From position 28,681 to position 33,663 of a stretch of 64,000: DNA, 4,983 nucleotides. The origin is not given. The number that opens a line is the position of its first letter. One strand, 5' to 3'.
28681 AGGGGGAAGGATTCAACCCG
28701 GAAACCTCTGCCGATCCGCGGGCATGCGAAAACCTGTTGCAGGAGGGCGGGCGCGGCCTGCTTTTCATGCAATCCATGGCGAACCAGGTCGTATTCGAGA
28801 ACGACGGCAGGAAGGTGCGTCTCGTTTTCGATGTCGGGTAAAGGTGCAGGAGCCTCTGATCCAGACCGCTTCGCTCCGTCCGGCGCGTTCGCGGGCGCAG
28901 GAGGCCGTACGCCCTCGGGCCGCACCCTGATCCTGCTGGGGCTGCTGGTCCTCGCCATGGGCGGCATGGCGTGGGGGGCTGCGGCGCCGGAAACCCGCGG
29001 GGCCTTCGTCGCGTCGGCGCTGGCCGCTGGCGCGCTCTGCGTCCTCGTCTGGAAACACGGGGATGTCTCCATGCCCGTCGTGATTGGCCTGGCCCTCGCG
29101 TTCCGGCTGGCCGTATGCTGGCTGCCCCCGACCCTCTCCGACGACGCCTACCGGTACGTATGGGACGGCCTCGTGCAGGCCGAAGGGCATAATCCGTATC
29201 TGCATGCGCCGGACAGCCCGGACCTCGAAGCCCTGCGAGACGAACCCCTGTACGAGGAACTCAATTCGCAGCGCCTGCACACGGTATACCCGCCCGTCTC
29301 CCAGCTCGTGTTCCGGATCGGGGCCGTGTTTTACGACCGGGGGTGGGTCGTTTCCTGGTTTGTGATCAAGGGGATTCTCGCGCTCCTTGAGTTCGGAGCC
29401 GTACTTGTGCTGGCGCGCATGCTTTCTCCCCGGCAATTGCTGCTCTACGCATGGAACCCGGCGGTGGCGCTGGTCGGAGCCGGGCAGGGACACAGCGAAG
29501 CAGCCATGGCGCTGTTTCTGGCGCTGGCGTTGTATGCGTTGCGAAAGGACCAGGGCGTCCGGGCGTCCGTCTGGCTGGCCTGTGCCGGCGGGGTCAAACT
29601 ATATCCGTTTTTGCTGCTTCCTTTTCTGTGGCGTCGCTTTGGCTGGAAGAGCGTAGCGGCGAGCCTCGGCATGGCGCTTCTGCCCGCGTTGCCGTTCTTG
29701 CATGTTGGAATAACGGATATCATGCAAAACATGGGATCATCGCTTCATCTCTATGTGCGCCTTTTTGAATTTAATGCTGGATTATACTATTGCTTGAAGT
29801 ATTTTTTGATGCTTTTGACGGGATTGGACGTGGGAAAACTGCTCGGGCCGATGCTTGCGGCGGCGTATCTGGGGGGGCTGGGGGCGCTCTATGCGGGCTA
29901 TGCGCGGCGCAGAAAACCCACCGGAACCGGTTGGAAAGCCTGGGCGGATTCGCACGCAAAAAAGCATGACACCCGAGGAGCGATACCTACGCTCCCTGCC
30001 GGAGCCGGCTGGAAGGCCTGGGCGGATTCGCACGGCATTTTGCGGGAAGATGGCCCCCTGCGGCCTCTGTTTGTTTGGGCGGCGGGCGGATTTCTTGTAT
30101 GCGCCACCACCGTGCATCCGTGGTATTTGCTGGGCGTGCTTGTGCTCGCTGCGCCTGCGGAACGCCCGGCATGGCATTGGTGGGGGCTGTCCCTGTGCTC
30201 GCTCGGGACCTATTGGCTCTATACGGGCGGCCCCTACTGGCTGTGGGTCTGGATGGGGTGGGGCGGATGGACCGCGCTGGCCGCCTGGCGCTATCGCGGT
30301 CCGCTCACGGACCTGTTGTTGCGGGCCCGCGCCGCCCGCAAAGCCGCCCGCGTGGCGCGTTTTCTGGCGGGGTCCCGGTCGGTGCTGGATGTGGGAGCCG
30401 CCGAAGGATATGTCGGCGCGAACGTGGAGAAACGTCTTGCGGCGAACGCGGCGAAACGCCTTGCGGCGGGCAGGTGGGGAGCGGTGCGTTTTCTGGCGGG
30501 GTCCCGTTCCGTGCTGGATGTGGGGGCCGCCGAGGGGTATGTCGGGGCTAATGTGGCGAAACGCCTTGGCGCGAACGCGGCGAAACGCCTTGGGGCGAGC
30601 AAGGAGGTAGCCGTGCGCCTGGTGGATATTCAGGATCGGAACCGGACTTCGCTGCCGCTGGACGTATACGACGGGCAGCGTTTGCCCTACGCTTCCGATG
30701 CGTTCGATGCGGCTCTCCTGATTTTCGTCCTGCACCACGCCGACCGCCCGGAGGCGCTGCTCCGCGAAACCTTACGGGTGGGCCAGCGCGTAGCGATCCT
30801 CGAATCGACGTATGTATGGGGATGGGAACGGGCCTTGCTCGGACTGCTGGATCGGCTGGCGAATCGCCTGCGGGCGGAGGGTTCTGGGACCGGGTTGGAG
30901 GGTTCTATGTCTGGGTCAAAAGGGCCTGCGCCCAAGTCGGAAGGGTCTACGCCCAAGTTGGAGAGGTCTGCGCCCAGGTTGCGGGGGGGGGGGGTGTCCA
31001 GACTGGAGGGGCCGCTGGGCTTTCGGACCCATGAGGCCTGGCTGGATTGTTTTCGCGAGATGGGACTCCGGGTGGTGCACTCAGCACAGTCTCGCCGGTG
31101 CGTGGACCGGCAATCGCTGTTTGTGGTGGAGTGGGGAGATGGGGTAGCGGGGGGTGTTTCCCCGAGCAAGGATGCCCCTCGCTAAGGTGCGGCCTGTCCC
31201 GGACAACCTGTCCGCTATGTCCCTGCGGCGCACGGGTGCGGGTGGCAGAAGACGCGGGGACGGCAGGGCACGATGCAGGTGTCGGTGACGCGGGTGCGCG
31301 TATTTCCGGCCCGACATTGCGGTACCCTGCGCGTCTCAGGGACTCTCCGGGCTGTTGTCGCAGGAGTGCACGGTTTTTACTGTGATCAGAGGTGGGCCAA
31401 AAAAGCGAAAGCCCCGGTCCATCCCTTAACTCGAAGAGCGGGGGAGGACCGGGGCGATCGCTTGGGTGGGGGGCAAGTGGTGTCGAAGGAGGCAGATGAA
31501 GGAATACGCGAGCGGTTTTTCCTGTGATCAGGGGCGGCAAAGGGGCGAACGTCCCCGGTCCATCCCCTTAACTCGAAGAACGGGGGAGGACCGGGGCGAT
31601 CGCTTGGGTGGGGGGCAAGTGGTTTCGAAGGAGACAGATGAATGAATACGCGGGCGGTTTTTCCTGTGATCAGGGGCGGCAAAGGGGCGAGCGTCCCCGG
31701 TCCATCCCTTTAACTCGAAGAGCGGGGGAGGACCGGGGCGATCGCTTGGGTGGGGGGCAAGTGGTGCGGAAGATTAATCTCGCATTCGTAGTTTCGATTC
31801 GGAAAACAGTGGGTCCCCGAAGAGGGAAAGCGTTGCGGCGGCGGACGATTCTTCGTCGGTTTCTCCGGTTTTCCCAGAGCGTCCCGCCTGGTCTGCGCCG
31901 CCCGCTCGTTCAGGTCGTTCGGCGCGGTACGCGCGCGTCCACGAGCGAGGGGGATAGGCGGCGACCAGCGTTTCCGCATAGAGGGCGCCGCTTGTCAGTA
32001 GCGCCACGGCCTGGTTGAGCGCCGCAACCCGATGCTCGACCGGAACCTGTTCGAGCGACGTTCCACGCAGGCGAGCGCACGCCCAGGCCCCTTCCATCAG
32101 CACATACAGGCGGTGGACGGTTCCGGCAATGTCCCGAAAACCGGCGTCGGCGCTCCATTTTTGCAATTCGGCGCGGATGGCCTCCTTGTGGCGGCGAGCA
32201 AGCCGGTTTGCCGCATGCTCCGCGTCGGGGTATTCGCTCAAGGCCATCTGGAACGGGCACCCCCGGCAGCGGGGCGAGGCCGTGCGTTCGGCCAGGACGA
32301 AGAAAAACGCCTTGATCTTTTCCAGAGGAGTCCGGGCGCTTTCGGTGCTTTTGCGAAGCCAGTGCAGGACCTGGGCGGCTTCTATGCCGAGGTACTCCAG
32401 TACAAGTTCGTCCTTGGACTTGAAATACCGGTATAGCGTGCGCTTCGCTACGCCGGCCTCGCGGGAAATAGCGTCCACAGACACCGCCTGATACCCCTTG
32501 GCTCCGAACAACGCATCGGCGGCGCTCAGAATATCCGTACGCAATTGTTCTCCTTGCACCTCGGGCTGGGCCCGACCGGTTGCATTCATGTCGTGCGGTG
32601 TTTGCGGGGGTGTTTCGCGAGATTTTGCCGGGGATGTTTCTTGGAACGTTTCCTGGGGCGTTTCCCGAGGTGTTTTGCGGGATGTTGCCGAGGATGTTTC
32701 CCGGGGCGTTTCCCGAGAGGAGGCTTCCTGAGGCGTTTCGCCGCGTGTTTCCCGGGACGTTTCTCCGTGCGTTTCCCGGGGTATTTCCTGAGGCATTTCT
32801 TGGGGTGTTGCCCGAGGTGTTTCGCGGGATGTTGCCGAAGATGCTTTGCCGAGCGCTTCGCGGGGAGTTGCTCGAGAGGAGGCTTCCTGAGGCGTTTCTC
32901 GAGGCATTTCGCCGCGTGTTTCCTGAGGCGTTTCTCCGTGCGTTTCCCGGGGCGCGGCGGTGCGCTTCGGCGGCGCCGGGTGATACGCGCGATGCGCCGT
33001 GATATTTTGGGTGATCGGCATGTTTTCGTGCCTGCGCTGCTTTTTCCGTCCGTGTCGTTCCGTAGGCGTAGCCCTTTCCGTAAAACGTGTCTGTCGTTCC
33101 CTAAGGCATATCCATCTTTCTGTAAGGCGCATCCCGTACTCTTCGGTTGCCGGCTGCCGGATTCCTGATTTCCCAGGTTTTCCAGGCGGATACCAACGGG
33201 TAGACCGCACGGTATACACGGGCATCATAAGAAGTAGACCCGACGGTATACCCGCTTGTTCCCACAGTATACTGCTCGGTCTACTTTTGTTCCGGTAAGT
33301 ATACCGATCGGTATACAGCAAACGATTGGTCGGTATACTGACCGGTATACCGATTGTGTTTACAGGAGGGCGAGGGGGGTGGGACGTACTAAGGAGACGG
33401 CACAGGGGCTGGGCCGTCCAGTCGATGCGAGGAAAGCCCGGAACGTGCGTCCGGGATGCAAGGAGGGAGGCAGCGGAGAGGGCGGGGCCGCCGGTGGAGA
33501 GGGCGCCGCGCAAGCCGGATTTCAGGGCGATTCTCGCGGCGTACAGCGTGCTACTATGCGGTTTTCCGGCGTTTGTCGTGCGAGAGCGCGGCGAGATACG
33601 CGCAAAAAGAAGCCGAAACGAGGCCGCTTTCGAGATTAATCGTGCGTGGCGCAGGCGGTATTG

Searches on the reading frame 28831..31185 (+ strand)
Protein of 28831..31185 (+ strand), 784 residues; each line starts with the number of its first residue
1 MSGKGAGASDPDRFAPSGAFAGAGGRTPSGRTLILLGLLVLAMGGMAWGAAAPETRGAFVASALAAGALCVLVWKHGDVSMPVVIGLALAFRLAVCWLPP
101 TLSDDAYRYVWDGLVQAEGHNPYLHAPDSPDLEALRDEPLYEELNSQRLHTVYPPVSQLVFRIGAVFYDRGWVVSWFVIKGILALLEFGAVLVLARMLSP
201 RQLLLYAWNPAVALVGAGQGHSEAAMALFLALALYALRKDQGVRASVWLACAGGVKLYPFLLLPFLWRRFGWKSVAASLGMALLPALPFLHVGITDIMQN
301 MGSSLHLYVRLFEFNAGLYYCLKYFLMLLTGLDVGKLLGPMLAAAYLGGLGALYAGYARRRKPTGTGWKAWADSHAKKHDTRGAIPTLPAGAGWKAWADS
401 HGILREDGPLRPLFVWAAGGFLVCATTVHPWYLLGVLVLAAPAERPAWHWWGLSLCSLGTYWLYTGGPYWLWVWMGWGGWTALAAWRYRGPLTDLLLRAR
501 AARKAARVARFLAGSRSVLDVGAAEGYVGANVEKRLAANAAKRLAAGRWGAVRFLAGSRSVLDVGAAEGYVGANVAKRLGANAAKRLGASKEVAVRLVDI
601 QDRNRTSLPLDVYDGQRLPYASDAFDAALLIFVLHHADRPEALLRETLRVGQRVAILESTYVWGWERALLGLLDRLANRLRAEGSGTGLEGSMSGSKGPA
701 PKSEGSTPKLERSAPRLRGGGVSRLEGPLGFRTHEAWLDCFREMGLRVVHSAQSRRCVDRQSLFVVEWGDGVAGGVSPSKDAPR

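Call 7: search_protein_families(library=pfam, proteins=[window:28831-31185:+], max_evalue=0.001)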
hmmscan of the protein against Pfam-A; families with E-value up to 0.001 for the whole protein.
window:28831-31185:+ (784 aa): 5 families
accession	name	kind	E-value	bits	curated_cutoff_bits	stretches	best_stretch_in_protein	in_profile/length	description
PF08241.18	Methyltransf_11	-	1.4e-06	29.3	21.2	1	562-650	1-86/95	Methyltransferase domain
PF13489.12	Methyltransf_23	-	2.4e-06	27.8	27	1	555-649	20-106/164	Methyltransferase domain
PF13649.12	Methyltransf_25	-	8.3e-06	26.9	27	1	561-650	1-92/97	Methyltransferase domain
PF08242.18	Methyltransf_12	-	0.00012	23.2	30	0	569-648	22-89/98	Methyltransferase domain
PF09594.16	GT87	-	0.00018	21.8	25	1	152-362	2-217/237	Glycosyltransferase family 87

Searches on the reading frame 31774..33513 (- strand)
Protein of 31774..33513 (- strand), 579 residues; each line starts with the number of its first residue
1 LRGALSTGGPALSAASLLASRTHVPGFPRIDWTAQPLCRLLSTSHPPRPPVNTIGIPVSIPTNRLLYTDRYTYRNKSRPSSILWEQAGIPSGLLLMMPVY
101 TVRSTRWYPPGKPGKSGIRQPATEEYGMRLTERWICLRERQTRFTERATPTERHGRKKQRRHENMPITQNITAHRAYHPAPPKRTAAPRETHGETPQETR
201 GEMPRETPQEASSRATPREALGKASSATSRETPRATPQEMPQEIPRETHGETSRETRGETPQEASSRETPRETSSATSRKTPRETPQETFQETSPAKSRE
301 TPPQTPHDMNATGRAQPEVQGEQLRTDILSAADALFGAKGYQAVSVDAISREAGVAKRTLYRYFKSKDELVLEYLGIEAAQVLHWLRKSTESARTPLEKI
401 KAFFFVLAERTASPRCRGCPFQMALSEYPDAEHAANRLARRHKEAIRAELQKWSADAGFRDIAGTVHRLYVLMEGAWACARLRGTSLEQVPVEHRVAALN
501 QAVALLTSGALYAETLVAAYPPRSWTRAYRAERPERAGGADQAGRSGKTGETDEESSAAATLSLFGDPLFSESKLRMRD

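Call 44: search_protein_families(library=pfam, proteins=[window:31774-33513:-], max_evalue=0.001)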
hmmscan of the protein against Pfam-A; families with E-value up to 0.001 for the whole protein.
window:31774-33513:- (579 aa): 1 family
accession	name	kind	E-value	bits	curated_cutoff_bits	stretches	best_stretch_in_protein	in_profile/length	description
PF00440.29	TetR_N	-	6.3e-19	67.9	24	1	328-373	1-46/47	Bacterial regulatory proteins, tetR family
